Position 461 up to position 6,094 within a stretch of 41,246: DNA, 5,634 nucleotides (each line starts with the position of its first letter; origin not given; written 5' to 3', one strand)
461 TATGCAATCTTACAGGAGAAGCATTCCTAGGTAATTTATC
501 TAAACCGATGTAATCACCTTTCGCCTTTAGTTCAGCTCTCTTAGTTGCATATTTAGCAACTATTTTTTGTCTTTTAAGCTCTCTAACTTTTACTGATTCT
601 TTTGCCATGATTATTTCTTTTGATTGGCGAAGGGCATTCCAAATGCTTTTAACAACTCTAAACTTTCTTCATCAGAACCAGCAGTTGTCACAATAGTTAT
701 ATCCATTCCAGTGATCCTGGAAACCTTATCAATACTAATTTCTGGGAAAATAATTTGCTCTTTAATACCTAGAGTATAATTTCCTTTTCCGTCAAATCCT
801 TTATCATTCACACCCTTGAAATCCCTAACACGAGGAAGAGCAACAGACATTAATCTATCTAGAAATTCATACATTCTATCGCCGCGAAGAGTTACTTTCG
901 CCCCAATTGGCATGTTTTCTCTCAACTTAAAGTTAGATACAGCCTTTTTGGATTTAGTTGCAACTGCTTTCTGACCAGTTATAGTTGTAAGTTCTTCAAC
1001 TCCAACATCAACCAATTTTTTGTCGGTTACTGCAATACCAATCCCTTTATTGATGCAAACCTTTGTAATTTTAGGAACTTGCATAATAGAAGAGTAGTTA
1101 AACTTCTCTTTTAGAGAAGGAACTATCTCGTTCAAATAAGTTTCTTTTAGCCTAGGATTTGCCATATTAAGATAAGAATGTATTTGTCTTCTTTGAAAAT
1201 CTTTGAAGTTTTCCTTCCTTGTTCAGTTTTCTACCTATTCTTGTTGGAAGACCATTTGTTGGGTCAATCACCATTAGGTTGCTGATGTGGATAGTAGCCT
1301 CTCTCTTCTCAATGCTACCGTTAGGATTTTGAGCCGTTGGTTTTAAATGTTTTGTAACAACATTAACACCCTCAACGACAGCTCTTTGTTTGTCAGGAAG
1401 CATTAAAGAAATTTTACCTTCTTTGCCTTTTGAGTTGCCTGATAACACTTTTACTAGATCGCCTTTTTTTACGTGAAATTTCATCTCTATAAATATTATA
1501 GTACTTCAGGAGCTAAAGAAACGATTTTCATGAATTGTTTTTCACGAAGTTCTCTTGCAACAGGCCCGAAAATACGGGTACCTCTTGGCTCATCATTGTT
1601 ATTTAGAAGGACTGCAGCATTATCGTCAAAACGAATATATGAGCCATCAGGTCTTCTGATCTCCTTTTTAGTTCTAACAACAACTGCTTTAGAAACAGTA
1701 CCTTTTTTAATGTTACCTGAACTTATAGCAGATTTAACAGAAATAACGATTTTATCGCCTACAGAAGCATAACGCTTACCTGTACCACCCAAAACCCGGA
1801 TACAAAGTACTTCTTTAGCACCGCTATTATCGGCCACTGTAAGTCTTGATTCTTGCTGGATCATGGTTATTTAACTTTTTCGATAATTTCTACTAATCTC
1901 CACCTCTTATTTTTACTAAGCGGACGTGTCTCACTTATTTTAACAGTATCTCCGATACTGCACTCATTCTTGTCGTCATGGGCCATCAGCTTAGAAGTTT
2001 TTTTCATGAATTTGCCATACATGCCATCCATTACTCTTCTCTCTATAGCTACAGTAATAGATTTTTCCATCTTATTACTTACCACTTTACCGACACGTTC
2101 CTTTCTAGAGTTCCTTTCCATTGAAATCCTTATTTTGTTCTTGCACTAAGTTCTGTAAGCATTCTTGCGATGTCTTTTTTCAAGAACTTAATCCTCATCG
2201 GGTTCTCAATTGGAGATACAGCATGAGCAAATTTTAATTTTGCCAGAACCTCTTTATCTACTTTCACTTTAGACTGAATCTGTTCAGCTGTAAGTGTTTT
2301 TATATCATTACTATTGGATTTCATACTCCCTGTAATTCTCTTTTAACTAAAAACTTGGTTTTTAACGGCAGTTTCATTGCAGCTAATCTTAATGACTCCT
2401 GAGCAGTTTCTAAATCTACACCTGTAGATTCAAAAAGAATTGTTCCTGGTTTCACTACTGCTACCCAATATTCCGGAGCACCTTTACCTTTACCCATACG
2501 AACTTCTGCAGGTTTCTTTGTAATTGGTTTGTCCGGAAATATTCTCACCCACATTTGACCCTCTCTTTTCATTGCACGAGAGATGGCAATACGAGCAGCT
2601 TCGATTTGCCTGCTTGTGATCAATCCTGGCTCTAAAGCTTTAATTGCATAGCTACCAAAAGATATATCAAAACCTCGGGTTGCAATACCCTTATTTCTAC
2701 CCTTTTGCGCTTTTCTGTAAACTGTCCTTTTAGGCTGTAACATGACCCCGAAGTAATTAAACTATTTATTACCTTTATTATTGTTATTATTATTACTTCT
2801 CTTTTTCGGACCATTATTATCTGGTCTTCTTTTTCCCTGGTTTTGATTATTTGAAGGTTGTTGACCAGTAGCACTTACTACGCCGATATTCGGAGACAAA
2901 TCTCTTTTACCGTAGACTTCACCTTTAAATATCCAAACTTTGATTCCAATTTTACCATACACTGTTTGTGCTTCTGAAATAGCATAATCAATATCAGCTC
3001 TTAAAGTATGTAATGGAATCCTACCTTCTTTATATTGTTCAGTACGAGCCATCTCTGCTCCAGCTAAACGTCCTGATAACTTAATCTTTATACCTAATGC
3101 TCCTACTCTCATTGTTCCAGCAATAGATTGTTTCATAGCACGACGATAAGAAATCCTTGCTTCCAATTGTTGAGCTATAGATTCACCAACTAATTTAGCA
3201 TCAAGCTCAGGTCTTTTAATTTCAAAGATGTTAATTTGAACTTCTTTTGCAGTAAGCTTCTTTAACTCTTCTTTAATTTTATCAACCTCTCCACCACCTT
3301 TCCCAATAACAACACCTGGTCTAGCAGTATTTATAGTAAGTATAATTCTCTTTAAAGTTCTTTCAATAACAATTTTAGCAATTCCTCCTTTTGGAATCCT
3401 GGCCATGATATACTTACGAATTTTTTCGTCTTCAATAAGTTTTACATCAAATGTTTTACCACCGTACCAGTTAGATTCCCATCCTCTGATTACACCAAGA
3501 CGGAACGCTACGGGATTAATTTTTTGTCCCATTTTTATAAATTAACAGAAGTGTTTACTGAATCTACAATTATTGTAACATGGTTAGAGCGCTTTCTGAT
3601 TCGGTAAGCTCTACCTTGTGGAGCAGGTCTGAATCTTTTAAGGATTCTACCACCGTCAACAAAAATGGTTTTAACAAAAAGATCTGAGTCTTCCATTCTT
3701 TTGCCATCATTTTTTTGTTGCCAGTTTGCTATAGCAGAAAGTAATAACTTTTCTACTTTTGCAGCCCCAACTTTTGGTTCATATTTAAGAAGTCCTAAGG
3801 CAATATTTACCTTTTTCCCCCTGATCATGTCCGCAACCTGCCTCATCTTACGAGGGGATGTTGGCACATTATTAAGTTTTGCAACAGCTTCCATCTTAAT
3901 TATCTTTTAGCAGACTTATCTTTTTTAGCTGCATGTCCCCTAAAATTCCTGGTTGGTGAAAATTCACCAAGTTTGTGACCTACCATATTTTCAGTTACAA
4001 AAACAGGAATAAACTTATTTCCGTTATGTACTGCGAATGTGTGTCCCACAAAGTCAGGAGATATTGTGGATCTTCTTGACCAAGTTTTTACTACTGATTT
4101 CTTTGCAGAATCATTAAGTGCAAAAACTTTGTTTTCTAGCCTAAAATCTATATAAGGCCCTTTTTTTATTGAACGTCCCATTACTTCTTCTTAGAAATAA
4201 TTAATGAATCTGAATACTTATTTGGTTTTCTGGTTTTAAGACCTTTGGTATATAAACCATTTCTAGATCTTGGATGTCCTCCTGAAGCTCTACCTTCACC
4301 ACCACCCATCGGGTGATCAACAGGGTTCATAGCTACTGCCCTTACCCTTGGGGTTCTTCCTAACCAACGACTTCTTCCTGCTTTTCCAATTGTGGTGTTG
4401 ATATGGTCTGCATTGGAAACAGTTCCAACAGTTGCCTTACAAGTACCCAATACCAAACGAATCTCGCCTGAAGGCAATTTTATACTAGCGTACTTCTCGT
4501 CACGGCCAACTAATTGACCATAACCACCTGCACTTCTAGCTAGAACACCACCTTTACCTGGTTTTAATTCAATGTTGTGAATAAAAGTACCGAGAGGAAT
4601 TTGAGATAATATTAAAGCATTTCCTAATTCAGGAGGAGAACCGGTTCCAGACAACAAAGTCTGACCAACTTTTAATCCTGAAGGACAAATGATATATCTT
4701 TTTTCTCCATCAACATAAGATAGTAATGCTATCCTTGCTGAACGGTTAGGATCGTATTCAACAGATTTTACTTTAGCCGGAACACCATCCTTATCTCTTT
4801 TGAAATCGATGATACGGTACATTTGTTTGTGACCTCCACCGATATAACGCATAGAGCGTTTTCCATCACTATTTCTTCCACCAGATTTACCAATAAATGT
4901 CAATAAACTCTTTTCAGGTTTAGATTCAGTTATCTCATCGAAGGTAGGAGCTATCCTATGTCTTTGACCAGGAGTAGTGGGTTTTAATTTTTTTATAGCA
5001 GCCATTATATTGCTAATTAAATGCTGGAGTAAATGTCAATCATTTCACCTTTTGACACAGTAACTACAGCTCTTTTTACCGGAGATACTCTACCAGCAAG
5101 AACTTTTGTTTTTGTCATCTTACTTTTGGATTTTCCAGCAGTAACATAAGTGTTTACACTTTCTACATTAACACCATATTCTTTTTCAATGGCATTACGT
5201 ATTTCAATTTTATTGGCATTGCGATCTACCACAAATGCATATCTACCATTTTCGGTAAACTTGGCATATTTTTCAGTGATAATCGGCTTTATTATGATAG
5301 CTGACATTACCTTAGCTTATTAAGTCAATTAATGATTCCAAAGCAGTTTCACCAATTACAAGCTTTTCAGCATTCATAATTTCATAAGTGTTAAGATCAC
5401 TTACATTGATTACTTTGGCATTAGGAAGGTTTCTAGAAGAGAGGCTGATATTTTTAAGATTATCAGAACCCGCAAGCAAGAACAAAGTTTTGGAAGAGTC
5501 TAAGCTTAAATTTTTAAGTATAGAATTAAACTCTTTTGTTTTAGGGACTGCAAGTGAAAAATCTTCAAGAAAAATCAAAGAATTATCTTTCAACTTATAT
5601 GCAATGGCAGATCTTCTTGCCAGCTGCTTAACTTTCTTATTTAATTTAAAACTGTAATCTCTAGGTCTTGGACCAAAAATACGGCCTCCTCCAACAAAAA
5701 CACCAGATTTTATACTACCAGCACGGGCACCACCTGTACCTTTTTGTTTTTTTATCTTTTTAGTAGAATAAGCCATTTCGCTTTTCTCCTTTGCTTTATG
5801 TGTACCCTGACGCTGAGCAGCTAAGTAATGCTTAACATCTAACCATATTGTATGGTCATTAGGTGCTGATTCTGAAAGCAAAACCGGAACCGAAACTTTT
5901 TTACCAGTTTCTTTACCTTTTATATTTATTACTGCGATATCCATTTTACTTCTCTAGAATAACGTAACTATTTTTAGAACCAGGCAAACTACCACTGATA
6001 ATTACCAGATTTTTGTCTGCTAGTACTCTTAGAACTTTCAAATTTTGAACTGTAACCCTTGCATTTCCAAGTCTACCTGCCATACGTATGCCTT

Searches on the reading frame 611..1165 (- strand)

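Call 15: search_protein_families(library=pfam, proteins=[window:611-1165:-], max_evalue=0.001)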
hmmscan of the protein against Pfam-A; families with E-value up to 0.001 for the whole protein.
window:611-1165:- (184 aa): 2 families
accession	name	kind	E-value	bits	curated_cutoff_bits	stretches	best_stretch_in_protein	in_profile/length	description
PF00673.26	Ribosomal_L5_C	-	1.5e-41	140.8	27.8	1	86-179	1-94/94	ribosomal L5P family C-terminus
PF00281.24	Ribosomal_L5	-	3.5e-22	78.9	34.9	1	27-82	2-57/57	Ribosomal protein L5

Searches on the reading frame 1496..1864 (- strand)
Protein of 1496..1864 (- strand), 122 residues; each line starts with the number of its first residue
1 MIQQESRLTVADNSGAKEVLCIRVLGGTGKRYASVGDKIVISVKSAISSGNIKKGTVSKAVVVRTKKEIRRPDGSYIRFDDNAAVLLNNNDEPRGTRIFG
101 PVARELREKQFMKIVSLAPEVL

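Call 15: search_protein_families(library=pfam, proteins=[window:1496-1864:-], max_evalue=0.001)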
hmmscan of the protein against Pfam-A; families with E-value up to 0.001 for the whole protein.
window:1496-1864:- (122 aa): 1 family
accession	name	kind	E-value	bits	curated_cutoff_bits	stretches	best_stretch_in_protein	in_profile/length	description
PF00238.24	Ribosomal_L14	-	1.8e-56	189.8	23.6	1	1-122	1-122/122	Ribosomal protein L14p/L23e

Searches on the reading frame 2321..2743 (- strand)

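Call 15: search_protein_families(library=pfam, proteins=[window:2321-2743:-], max_evalue=0.001)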
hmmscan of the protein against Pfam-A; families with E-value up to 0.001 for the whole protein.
window:2321-2743:- (140 aa): 1 family
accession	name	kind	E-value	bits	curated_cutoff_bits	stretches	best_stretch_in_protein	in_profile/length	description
PF00252.24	Ribosomal_L16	-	3.8e-52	176.2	27.9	1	4-131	1-131/132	Ribosomal protein L16p/L10e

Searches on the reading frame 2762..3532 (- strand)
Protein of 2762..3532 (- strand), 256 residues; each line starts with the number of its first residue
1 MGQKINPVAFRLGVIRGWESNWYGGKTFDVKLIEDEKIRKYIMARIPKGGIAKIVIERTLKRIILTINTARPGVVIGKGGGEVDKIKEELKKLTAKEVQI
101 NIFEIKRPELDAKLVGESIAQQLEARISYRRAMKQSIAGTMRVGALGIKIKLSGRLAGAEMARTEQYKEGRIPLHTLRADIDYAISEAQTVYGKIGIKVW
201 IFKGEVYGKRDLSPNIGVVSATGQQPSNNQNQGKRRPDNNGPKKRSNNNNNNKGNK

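Call 15: search_protein_families(library=pfam, proteins=[window:2762-3532:-], max_evalue=0.001)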
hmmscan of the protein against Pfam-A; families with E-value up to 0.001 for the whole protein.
window:2762-3532:- (256 aa): 3 families
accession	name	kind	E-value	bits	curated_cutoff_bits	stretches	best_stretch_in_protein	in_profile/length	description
PF00189.25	Ribosomal_S3_C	-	6.3e-37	126.4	34.1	1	119-201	1-83/83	Ribosomal protein S3, C-terminal domain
PF07650.23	KH_2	-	2.2e-17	63.1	22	1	37-110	1-78/78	KH domain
PF05316.17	VAR1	-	1.3e-05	25.8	33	1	138-201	121-192/195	Mitochondrial ribosomal protein (VAR1)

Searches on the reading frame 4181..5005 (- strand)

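Call 15: search_protein_families(library=pfam, proteins=[window:4181-5005:-], max_evalue=0.001)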
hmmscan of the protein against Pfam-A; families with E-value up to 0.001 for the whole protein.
window:4181-5005:- (274 aa): 2 families
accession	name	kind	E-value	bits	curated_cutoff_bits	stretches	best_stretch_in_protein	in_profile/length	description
PF03947.24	Ribosomal_L2_C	-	4.6e-52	175.8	33.7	1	127-249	2-125/126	Ribosomal Proteins L2, C-terminal domain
PF00181.30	Ribosomal_L2_N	-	1.5e-32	111.9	23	1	43-119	1-77/77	Ribosomal Proteins L2, RNA binding N-terminal domain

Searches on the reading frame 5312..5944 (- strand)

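Call 15: search_protein_families(library=pfam, proteins=[window:5312-5944:-], max_evalue=0.001)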
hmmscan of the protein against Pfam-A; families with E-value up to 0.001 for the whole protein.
window:5312-5944:- (210 aa): 1 family
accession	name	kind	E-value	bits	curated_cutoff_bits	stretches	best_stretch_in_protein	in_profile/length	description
PF00573.27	Ribosomal_L4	-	5.8e-60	202.6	25.8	1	26-206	10-188/190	Ribosomal protein L4/L1 family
